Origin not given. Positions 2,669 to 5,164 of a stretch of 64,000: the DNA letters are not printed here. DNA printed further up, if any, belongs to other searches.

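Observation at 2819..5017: Single island cargo gene: PqqD/RRE-like + sulfotransferase + GT90 (CAP10/POGLUT-like) tri-domain protein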

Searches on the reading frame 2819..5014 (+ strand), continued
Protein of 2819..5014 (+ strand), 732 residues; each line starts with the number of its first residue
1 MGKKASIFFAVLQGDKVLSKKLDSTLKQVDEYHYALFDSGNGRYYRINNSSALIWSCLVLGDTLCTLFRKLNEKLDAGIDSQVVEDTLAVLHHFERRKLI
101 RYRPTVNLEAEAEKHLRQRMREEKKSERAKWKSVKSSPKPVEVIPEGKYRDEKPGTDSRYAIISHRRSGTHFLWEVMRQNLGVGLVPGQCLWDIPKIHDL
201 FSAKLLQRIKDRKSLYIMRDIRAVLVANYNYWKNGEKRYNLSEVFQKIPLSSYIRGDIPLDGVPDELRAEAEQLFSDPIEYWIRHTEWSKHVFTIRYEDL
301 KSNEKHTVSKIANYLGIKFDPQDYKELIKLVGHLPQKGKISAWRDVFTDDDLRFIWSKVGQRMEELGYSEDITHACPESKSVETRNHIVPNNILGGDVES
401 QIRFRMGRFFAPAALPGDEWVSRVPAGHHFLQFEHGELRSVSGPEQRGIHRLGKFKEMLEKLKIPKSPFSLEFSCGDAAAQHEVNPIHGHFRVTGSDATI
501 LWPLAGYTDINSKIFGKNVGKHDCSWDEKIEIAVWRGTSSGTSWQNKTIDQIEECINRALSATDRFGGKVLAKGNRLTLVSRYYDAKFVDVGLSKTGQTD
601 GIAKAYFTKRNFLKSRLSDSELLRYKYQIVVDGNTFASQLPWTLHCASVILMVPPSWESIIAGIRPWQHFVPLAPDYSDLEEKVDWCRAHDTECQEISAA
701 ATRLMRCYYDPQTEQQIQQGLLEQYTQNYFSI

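Call 37: search_protein_families(library=pfam, proteins=[L006:71-1063:-, L006:1094-1501:-, L006:1906-2124:+, L006:2171-2416:+, L006:2584-3771:+, L006:4900-6267:-, L006:6351-8060:+, L006:8060-10096:+, L006:10354-12627:-], max_evalue=0.05)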
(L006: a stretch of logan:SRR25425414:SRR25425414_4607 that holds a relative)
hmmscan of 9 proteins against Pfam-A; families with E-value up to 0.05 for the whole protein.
L006:71-1063:- (330 aa): 0 families

L006:1094-1501:- (135 aa): 0 families

L006:1906-2124:+ (73 aa): 0 families

L006:2171-2416:+ (82 aa): 0 families

L006:2584-3771:+ (396 aa): 6 families
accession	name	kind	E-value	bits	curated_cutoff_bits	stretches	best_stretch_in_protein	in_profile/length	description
PF20706.3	GT4-conflict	-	1.1e-11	44.9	26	1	255-369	276-383/385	Family 4 Glycosyltransferase in conflict systems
PF00534.26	Glycos_transf_1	-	4.7e-08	33.2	26.4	1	248-303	80-135/172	Glycosyl transferases group 1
PF13692.12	Glyco_trans_1_4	-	3.1e-07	31.2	27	1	252-303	68-120/142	Glycosyl transferases group 1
PF13524.12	Glyco_trans_1_2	-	4.8e-05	23.8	25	1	245-364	31-135/144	Glycosyl transferase-like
PF13439.12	Glyco_transf_4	-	0.0023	18.4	28.5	1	128-168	126-169/170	Glycosyltransferase Family 4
PF10364.14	NKWYS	-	0.039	14.3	25.1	0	58-89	18-49/139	Putative capsular polysaccharide synthesis protein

L006:4900-6267:- (455 aa): 2 families
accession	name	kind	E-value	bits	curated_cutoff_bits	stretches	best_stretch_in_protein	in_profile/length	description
PF05686.18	Glyco_transf_90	-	1.4e-17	64.2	24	1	344-438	212-309/396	Glycosyl transferase family 90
PF05402.18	PqqD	-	0.0015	19.2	23.4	1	41-102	5-67/67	Coenzyme PQQ synthesis protein D (PqqD)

L006:6351-8060:+ (570 aa): 2 families
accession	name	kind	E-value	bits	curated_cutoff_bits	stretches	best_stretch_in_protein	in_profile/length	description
PF13692.12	Glyco_trans_1_4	-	0.0015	19.2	27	1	272-313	68-109/142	Glycosyl transferases group 1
PF00534.26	Glycos_transf_1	-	0.0071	16.3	26.4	1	270-313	82-125/172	Glycosyl transferases group 1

L006:8060-10096:+ (679 aa): 3 families
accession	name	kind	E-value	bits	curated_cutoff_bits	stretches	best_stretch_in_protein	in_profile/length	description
PF00534.26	Glycos_transf_1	-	5.4e-08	33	26.4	1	136-246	7-128/172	Glycosyl transferases group 1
PF13692.12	Glyco_trans_1_4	-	1.1e-07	32.7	27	1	147-243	4-109/142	Glycosyl transferases group 1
PF05402.18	PqqD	-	1.8e-05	25.4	23.4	1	386-444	10-67/67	Coenzyme PQQ synthesis protein D (PqqD)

L006:10354-12627:- (757 aa): 2 families
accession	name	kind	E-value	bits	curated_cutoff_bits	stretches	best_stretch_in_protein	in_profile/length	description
PF05686.18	Glyco_transf_90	-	2.2e-11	43.7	24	1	576-732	152-297/396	Glycosyl transferase family 90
PF05402.18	PqqD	-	0.043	14.6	23.4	0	364-417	13-67/67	Coenzyme PQQ synthesis protein D (PqqD)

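Call 45: find_homologous_proteins(query=A2, max_evalue=1e-20)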
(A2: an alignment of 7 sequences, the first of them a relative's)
Query A2 (7 sequences) (449 aa, profile of the alignment): 7 proteins with E <= 1e-20 among 8000 candidates.
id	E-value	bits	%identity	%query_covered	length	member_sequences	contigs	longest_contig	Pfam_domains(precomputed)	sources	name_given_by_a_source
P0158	2.2e-208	711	44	90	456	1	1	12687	PF05686.19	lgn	-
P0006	4.2e-208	710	47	92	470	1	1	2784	PF05686.19,PF05402.19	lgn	-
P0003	6.6e-201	686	47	94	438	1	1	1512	PF05686.19,PF05402.19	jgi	jgi:hypothetical protein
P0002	2.2e-200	684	100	100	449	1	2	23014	PF05686.19,PF05402.19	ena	-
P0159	2.6e-175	602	43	91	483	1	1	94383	PF05686.19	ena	-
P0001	9.6e-173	593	60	76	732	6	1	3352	PF05686.19,PF00685.34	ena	-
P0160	3.7e-32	130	32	45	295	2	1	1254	PF05686.19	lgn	-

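Call 46: find_encoding_contigs(protein=P0159, flank=10000)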
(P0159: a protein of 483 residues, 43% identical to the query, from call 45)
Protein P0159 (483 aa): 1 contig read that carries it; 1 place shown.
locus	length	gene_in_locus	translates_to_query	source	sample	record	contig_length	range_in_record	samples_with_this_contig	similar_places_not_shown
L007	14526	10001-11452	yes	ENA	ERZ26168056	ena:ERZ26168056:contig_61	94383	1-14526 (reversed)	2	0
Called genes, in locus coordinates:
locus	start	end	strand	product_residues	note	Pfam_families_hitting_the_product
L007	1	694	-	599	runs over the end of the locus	PF02652:Lactate_perm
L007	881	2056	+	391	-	PF04143:Sulf_transp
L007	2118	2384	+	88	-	PF14357:DUF4404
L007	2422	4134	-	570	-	PF00474:SSF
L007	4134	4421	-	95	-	PF13937:DUF4212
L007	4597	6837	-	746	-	PF20256:MoCoBD_2, PF02738:MoCoBD_1, PF20256:MoCoBD_2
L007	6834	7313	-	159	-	PF00111:Fer2, PF13085:Fer2_3 (weak), PF01799:Fer2_2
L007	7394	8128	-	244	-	PF02798:GST_N, PF13417:GST_N_3, PF13409:GST_N_2, PF00043:GST_C, PF13410:GST_C_2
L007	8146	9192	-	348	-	PF00924:MS_channel_2nd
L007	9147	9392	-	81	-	-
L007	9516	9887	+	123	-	-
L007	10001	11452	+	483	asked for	PF05686:Glyco_transf_90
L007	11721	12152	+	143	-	PF05402:PqqD (faint)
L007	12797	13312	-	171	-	PF05050:Methyltransf_21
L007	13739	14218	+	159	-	PF03567:Sulfotransfer_2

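Call 54: search_solved_structures(query=window:2819-5014:+, max_evalue=1)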
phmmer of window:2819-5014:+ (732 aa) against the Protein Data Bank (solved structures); distinct sequences matched with E-value up to 1: 13.
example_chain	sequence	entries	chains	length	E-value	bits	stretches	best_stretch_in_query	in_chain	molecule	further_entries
9w47_A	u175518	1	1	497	1.3e-11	47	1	617-704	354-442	Protein O-glucosyltransferase 2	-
5l0r_A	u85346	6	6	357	4.1e-06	28.8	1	623-726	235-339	Protein O-glucosyltransferase 1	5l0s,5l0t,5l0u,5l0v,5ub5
2qp4_A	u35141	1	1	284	0.00085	21.1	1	212-330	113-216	Bile salt sulfotransferase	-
4ifb_A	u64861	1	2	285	0.00093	21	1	212-330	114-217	Bile salt sulfotransferase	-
3f3y_A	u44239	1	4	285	0.00093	21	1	212-330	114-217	Bile salt sulfotransferase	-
1j99_A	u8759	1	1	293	0.00097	21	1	212-330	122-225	ALCOHOL SULFOTRANSFERASE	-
1efh_A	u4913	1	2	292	0.001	20.9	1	212-330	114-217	HYDROXYSTEROID SULFOTRANSFERASE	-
1ov4_A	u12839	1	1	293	0.001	20.9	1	212-330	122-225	Alcohol sulfotransferase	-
2qp3_A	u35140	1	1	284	0.0011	20.8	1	212-330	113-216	Bile salt sulfotransferase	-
2ad1_A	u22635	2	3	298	0.084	14.5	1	290-327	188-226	Sulfotransferase 1C2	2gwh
7d1x_A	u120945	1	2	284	0.2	13.3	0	213-332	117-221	Sulfotransferase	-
7eov_A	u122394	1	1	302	0.24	13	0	213-332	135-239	cytosolic sulfotransferase SULT2A8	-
7m1w_A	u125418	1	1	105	0.62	11.7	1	406-460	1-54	Matrix protein p19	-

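Call 55: find_related_loci(query=A2, collection=metagenome_contigs, flank=10000)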
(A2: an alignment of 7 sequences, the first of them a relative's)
Query A2 (449 aa) in metagenome_contigs; peptide patterns used: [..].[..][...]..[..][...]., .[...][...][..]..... (x = any residue, [..] = any of these).
171 stretches matched a pattern; 8 encode a relative of the query (tblastn E <= 1e-3); 8 distinct loci.
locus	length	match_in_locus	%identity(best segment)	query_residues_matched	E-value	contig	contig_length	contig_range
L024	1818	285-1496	43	41-445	1e-117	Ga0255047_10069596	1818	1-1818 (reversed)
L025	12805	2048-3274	32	40-446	4e-63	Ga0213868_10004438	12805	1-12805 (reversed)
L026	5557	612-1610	36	114-446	4e-61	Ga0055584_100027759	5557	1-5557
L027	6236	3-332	77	337-446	3e-57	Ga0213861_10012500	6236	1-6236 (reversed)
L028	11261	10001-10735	41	203-446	2e-56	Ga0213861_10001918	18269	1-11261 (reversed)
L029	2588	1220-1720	29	243-425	4e-18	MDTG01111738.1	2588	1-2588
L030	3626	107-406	38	328-425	5e-17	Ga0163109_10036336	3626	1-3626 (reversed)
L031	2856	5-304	36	328-425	4e-16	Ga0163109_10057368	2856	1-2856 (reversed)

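Call 61: predict_structure(alignment_id=A3)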
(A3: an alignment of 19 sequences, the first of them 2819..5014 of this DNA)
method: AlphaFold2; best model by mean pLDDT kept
length: 732 residues; sequences in the alignment: 19
mean_pLDDT: 70.7   pTM: 0.38
mean pLDDT of the five models: 70.7, 68.7, 63.0, 62.1, 60.1
residues with pLDDT >= 90: 186; 70-90: 254; 50-70: 124; < 50: 168
segments of 3 or more residues with pLDDT < 50: 1-5, 135-153, 183-185, 337-341, 373-416, 446-449, 463-517, 657-660, 717-732
pLDDT, mean of each block of 10 residues (from residue 1): 45 73 88 88 89 90 88 88 87 90 68 70 77 44 33 66 78 83 58 83 92 91 89 82 92 95 91 93 95 90 87 86 78 47 77 95 88 41 25 28 25 40 52 55 49 55 43 33 33 31 33 49 78 84 82 86 62 83 94 80 87 84 88 56 72 63 79 92 97 92 71 51 42 32
secondary structure, 60 per line:
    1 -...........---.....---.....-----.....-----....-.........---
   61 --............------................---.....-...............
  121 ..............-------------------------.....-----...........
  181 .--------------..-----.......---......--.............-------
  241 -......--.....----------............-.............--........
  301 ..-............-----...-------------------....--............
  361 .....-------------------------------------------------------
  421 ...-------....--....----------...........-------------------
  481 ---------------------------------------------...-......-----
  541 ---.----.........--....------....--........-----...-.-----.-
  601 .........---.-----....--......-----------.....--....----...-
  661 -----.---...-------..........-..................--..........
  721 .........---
elements in order (helices of 4 or more, strands of 3 or more residues): H2-12 E16-20 E24-28 E34-38 E44-47 H49-57 H64-74 H81-96 E100-104 H106-134 E160-164 H170-181 H203-209 E213-218 H221-233 H242-247 H250-254 H265-276 H278-290 E293-296 H297-302 H304-315 H343-346 H349-365 E431-434 E437-440 H451-461 E530-535 H549-557 E560-563 E570-573 H576-583 E589-591 H601-609 H619-622 E625-630 H642-646 E649-652 E670-672 H680-689 H691-708 H711-729

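Call 65: fold_search(model_id=the predicted structure, library=pdb)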
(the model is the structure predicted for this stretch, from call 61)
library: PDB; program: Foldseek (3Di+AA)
matches with E <= 10: 786; with E <= 0.001: 81
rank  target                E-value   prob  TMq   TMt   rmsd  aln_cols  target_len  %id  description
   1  9w47                  7.4e-09  1.00  0.19  0.27   9.8       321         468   17  Structure of protein O-glucosyltransferase 2 with UDP (released 2026-03-11)
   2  1efh_A                2.8e-06  1.00  0.20  0.46   8.1       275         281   18  CRYSTAL STRUCTURE OF THE HUMAN HYDROXYSTEROID SULFOTRANSFERASE IN THE PRESENCE OF PAP (released 2000-09-06)
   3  1ov4                  2.8e-06  1.00  0.18  0.42   8.7       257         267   21  Crystal structure of human DHEA-ST complexed with androsterone (released 2004-02-17)
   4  5x2b_J                2.9e-06  1.00  0.20  0.48   6.7       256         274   18  Crystal structure of mouse sulfotransferase SULT7A1 complexed with PAP (released 2018-03-28)
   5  5l0t_A                4.6e-06  1.00  0.18  0.34  10.9       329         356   14  human POGLUT1 in complex with EGF(+) and UDP (released 2017-08-09)
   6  5x2b_G                5.2e-06  1.00  0.19  0.44   7.8       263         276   17  Crystal structure of mouse sulfotransferase SULT7A1 complexed with PAP (released 2018-03-28)
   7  5x2b_H                5.5e-06  1.00  0.20  0.46   6.3       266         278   16  Crystal structure of mouse sulfotransferase SULT7A1 complexed with PAP (released 2018-03-28)
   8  3bfx_A                5.5e-06  1.00  0.19  0.49   7.6       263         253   16  Crystal structure of human sulfotransferase SULT1C1 in complex with PAP (released 2007-12-04)
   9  5x2b_F                5.8e-06  1.00  0.19  0.44   8.0       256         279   18  Crystal structure of mouse sulfotransferase SULT7A1 complexed with PAP (released 2018-03-28)
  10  2qp4                  6.1e-06  1.00  0.19  0.45   8.4       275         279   18  Identification and Characterization of Two Amino Acids Critical for the Substrate Inhibition of SULT2A1 (released 2008-07-29)
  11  1efh_B                6.1e-06  1.00  0.19  0.44   8.2       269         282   18  CRYSTAL STRUCTURE OF THE HUMAN HYDROXYSTEROID SULFOTRANSFERASE IN THE PRESENCE OF PAP (released 2000-09-06)
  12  5l0r_A                8.2e-06  1.00  0.16  0.30   5.8       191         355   18  human POGLUT1 in complex with Notch1 EGF12 and UDP (released 2017-08-09)
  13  5x2b_L                9.7e-06  1.00  0.20  0.45   7.1       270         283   18  Crystal structure of mouse sulfotransferase SULT7A1 complexed with PAP (released 2018-03-28)
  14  3f3y_A                9.7e-06  1.00  0.19  0.42   8.9       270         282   20  Crystal structure of human cytosolic sulfotransferase SULT2A1 in complex with PAP and lithocholic acid (released 2009-09-15)
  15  8xjp                  1.1e-05  1.00  0.20  0.45   9.1       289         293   16  Crystal structure of a sulfotransferase S4 in complex with PAP and 2-Phe-br (released 2024-12-25)
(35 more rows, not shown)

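Call 67: list_cluster_members(proteins=[window:2819-5014:+, P0001, P0007, P0002])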
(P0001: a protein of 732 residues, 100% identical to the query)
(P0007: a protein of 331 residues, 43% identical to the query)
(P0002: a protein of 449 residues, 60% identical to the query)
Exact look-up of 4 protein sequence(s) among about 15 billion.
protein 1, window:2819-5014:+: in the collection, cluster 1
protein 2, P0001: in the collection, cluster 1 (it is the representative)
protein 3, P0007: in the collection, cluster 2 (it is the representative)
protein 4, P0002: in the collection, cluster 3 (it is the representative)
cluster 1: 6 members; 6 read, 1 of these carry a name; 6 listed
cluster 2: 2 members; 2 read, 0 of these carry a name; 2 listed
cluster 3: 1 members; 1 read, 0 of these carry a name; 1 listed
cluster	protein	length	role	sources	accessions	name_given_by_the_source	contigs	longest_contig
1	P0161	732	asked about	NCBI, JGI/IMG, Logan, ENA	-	-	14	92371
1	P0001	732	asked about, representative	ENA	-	-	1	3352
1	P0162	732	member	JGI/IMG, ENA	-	hypothetical protein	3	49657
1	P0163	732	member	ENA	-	-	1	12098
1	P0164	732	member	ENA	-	-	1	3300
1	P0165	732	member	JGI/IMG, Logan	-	-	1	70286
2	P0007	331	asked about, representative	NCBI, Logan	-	-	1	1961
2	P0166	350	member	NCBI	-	-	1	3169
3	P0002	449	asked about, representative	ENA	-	-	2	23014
